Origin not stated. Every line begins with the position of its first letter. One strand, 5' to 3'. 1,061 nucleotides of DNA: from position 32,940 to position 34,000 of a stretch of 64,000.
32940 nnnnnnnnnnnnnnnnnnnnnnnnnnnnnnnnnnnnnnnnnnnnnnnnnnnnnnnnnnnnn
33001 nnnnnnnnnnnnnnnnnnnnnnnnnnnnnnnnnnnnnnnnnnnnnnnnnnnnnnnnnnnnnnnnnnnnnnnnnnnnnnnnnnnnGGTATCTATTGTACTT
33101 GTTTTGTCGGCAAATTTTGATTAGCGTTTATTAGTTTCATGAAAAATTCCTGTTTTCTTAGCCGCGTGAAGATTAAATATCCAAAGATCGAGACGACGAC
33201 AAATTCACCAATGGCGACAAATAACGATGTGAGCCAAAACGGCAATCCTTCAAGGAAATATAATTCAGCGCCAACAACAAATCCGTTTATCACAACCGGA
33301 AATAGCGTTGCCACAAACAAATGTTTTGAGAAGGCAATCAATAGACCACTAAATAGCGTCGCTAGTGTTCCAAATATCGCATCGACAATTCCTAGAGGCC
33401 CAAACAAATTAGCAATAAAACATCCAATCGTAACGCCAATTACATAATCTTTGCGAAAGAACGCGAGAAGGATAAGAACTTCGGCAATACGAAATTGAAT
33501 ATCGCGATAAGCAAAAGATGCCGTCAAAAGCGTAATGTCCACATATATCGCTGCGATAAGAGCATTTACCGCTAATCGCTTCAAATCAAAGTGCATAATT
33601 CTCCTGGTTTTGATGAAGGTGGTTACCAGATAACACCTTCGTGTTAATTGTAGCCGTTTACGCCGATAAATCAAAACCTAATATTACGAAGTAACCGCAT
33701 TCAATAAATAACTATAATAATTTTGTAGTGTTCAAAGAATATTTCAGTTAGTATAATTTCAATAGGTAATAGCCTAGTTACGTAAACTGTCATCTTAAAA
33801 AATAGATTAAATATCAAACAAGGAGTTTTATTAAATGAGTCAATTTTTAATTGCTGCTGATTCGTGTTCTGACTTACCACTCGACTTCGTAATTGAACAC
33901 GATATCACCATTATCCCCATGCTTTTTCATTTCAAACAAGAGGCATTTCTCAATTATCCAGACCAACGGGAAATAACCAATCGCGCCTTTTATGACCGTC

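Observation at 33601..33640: preQ1-I riboswitch (type-2-like) with SD sequestration, inside the over-extended queT ORF call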

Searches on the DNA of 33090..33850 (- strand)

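Call 4: search_rna_families(source=window, start=33450, end=33850, threshold=evalue, max_evalue=10, show_alignments=5)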
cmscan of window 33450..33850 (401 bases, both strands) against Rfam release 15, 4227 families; matches with E-value up to 10: 3.
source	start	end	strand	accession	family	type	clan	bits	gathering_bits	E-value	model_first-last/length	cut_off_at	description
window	33742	33800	-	RF01642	ceN54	Gene; snRNA; snoRNA; CD-box;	-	14.5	60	2.3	1-68/68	no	Caenorhabditis snoRNA ceN54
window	33600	33695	-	RF03113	Poribacteria-1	Gene; sRNA;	-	13.7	74.2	7.8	1-107/107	no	Poribacteria-1 RNA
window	33614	33740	-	RF00004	U2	Gene; snRNA; splicing;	CL00006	10.8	46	9.3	1-192/192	no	U2 spliceosomal RNA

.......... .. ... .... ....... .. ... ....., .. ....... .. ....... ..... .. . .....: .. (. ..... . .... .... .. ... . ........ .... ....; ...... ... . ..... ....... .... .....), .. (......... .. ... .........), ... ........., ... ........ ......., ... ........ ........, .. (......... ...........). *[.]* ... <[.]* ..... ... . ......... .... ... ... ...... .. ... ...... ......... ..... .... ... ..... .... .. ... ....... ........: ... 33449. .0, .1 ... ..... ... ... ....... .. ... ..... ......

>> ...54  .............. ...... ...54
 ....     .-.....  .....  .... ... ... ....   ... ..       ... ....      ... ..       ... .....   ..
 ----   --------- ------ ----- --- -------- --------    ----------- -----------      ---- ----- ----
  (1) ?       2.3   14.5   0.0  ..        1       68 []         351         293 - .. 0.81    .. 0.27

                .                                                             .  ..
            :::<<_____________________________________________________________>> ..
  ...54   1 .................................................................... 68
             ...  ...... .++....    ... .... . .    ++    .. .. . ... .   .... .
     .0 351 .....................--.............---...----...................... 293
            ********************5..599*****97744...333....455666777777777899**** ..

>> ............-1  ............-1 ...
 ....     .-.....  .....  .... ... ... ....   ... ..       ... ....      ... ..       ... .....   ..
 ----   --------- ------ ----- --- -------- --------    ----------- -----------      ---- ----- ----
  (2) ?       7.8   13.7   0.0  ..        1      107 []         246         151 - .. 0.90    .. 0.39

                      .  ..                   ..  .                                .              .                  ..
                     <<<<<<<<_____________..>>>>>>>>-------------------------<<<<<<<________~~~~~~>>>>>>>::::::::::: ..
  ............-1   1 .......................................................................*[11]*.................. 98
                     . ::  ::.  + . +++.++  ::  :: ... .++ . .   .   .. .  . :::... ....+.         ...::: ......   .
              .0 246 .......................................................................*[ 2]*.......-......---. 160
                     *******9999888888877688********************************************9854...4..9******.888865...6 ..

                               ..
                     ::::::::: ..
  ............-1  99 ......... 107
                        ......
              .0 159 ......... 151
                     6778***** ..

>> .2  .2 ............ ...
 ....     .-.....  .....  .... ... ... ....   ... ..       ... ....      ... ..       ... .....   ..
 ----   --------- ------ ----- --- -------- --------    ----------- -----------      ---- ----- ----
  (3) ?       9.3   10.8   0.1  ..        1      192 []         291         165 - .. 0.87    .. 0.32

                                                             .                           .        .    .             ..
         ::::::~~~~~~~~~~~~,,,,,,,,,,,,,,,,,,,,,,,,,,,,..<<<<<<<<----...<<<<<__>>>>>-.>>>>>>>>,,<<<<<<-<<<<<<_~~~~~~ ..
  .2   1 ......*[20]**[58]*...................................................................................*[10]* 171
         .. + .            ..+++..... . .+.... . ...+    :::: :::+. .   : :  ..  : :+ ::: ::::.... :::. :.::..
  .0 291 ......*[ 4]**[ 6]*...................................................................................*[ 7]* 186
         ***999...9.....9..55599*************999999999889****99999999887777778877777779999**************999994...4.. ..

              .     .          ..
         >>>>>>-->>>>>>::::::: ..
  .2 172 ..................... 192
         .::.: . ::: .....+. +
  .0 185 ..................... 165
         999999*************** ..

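Call 7: search_rna_families(source=window, start=33585, end=33660, threshold=evalue, max_evalue=10, show_alignments=6)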
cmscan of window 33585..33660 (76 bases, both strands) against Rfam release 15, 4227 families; matches with E-value up to 10: 2.
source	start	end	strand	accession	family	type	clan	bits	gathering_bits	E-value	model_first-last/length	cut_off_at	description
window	33599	33633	+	RF00284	SNORD74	Gene; snRNA; snoRNA; CD-box;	CL00069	11.4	41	3.3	1-80/80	no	Small nucleolar RNA SNORD74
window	33611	33634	+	RF01129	sR44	Gene; snRNA; snoRNA; CD-box;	-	7.8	45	5.2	32-55/55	no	Small nucleolar RNA sR44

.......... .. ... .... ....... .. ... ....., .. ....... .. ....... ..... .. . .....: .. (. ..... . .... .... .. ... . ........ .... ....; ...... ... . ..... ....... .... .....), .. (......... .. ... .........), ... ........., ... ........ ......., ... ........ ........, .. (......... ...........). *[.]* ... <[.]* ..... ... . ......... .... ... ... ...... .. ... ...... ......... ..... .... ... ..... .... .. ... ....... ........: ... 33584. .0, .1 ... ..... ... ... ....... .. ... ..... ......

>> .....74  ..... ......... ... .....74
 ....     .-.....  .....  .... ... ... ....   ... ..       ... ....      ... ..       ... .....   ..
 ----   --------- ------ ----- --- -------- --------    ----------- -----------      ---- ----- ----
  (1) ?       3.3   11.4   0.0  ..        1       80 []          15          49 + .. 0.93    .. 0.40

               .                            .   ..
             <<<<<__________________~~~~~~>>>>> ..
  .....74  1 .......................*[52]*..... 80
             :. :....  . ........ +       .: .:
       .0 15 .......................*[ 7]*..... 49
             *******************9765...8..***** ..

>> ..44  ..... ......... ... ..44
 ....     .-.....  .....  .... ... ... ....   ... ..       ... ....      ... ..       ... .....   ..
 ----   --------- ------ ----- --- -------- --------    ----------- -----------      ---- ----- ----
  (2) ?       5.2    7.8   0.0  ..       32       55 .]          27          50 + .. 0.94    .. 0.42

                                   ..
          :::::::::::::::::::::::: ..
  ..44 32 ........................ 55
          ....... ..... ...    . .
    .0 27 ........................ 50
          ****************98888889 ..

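Call 15: search_rna_families(sources=[L001, L002, L003, L005, L006, L007, L013, L020, L024, L042, L045, L046, L049, L071, L055, L057, L058, L073, L075, L080], threshold=gathering, show_alignments=4)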
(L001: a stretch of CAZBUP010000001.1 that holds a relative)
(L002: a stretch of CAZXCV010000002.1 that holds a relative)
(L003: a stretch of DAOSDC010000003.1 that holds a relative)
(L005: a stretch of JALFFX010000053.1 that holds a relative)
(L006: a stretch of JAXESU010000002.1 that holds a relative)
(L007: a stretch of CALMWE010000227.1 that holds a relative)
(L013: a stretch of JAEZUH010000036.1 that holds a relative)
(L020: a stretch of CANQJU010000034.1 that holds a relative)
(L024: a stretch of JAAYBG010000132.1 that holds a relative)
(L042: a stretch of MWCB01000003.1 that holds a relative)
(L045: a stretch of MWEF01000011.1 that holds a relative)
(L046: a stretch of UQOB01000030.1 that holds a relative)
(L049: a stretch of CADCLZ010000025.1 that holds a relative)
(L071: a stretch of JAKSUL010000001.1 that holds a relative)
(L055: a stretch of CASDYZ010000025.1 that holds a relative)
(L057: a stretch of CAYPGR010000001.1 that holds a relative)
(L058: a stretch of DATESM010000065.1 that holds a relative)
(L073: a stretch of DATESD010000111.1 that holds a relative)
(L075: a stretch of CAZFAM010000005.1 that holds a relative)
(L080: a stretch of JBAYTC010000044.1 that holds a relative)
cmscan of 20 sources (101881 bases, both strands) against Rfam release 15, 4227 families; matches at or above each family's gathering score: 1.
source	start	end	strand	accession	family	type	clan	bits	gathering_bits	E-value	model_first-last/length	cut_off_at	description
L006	3647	3744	+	RF00167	Purine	Cis-reg; riboswitch;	CL00123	65.8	37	4.5e-09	1-102/102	no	Purine riboswitch aptamer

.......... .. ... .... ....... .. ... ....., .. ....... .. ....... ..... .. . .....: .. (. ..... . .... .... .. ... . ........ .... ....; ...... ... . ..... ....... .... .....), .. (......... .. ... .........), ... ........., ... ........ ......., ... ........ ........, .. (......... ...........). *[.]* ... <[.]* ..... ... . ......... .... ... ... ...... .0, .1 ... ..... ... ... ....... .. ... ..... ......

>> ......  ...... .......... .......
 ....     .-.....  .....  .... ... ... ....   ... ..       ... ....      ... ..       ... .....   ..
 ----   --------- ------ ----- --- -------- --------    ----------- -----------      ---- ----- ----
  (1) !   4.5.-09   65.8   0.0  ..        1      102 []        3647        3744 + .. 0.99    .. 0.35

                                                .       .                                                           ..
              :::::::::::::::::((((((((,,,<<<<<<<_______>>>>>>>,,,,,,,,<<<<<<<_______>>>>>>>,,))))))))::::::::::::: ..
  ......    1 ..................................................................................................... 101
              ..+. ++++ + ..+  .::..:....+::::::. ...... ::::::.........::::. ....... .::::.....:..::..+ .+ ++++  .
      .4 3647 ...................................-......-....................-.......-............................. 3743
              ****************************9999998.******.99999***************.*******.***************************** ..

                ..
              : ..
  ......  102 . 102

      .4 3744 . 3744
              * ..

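Call 16: search_rna_families(source=L079, start=930, end=1005, threshold=evalue, max_evalue=10, show_alignments=4)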
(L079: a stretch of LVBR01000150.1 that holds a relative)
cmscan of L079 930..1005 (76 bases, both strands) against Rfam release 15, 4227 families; matches with E-value up to 10: 4.
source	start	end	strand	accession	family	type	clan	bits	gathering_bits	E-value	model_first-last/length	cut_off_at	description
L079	943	990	+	RF00522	PreQ1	Cis-reg; riboswitch;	-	25.8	39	0.00058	1-45/45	no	PreQ1 (pre queuosine) riboswitch aptamer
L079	935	1005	+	RF04121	mir-1289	Gene; miRNA;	-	14.2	66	1.4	1-87/91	3'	mir-1289 microRNA precursor family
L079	943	998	+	RF03729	mir-2363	Gene; miRNA;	-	12.1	90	9.2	1-72/72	no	mir-2363 microRNA precursor family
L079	969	990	+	RF01100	PK-BYV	Cis-reg;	-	10.5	50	4.6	1-40/40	no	3'-terminal pseudoknot in BYV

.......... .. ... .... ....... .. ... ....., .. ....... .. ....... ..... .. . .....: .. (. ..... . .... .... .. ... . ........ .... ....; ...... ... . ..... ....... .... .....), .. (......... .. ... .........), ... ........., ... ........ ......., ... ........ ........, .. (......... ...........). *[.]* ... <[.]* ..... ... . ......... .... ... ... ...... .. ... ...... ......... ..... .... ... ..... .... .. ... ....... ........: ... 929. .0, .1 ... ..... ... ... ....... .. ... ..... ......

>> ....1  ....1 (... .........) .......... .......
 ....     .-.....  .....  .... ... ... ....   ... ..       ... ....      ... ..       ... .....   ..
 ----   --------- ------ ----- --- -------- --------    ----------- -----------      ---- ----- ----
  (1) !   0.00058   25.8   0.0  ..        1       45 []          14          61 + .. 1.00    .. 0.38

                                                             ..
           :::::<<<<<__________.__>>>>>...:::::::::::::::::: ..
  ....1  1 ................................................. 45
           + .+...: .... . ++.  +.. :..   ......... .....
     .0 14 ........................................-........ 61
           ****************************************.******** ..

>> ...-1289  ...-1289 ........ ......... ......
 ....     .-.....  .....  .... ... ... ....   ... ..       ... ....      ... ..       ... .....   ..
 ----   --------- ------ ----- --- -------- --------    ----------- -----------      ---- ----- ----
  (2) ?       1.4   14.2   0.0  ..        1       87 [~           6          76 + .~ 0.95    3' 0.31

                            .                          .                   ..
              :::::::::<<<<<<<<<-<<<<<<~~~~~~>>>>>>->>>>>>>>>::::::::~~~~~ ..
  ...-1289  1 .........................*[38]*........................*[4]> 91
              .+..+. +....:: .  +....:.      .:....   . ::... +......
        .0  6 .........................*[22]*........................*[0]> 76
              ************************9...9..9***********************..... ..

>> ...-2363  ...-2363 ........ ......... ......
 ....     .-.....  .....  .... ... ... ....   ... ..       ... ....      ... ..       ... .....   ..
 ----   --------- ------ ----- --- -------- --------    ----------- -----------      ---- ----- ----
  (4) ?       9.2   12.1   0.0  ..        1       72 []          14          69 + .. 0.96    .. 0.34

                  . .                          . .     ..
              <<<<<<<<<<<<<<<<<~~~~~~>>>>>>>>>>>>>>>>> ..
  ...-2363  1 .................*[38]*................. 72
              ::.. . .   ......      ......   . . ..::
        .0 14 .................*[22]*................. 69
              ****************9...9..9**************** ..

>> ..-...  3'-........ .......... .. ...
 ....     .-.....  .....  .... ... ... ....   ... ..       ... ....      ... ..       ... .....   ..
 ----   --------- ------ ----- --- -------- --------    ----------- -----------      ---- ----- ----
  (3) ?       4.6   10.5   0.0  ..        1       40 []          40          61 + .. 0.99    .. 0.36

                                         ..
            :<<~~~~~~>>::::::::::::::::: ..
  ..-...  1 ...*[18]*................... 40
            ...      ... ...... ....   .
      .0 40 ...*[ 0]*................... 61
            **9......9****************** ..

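Call 31: search_rna_families(sources=[L085, L086, L087, L088, L090, L092, L094, L095, L097, L079, L051, L024, L027, L064, L033], threshold=evalue, max_evalue=10, show_alignments=0)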
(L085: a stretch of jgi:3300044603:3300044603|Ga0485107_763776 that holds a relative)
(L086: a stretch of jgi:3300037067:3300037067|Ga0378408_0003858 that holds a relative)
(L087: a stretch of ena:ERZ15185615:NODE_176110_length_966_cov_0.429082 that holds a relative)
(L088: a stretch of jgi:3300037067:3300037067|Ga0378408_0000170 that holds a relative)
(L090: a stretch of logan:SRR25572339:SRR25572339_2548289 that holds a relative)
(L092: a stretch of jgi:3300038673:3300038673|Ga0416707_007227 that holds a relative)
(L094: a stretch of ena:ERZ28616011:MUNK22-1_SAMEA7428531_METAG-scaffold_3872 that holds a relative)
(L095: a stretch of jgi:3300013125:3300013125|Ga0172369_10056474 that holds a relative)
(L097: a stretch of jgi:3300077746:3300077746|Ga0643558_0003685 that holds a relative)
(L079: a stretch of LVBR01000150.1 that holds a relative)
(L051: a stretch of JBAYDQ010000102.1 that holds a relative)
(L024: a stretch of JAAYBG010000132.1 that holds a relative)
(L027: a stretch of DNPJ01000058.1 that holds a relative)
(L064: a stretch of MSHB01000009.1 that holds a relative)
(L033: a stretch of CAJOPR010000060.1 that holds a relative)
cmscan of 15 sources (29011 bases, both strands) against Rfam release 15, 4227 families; matches with E-value up to 10: 6.
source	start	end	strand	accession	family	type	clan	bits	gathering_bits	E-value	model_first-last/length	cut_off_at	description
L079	880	992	+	RF00414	SNORA22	Gene; snRNA; snoRNA; HACA-box;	-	26.9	80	0.8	1-134/134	no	Small nucleolar RNA SNORA22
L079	943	990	+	RF00522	PreQ1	Cis-reg; riboswitch;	-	25.8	39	0.22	1-45/45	no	PreQ1 (pre queuosine) riboswitch aptamer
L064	82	129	+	RF00522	PreQ1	Cis-reg; riboswitch;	-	25.8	39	0.23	1-45/45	no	PreQ1 (pre queuosine) riboswitch aptamer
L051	2161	2254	+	RF04329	snoMe18S-C1367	Gene; snRNA; snoRNA; CD-box;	-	24.5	101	1.6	1-110/110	no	Drosophila C/D box small nucleolar RNA snoMe18S-C1367 family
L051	179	225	+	RF02750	ES003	Gene; sRNA;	-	24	37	0.92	1-53/53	no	ES003 sRNA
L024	2410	2456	+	RF00522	PreQ1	Cis-reg; riboswitch;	-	23.9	39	0.69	1-45/45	no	PreQ1 (pre queuosine) riboswitch aptamer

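Call 36: build_rna_model(alignment_id=A3, structure=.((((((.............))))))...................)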
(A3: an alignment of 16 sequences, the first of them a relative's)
Model R1 built from alignment A3 (16 sequences, 45 columns); structure: as given.
model positions 42; base pairs 6; branch points 0; effective number of sequences 5.79; information 1.305 bits per position. Calibrated on 0.2 Mb of random sequence (short: E-values are rough).
structure used (alignment columns):
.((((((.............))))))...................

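Call 37: search_with_rna_model(model_id=R1, source=window, filters=off, max_evalue=10, show_alignments=3)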
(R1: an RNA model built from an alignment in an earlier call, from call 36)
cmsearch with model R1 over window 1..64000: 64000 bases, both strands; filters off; matches with E-value up to 10: 20.
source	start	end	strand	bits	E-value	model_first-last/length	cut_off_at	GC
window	33601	33640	-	23.2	0.0012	1-42/42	no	0.45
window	33802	33825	+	11.4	0.58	1-42/42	no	0.25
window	57775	57805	-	10.6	0.84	1-42/42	no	0.42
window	40732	40773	-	8.5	2.5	1-42/42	no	0.29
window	7666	7683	-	8.3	2.8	1-42/42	no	0.33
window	53881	53922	+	7.4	4.4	1-42/42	no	0.36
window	20248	20257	+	7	5.4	11-20/42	no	0.4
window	24903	24916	-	6.9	5.8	1-42/42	no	0.43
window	53429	53441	-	6.9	5.9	8-20/42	no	0.31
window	19626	19637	-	6.7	6.3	1-42/42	no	0.5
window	61897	61928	-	6.7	6.4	1-42/42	no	0.38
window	43471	43479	-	6.7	6.4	1-42/42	no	0.44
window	44964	44990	-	6.6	6.9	1-42/42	no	0.41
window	34816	34858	-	6.5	7.1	1-42/42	no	0.35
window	26854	26870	-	6.4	7.6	1-42/42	no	0.29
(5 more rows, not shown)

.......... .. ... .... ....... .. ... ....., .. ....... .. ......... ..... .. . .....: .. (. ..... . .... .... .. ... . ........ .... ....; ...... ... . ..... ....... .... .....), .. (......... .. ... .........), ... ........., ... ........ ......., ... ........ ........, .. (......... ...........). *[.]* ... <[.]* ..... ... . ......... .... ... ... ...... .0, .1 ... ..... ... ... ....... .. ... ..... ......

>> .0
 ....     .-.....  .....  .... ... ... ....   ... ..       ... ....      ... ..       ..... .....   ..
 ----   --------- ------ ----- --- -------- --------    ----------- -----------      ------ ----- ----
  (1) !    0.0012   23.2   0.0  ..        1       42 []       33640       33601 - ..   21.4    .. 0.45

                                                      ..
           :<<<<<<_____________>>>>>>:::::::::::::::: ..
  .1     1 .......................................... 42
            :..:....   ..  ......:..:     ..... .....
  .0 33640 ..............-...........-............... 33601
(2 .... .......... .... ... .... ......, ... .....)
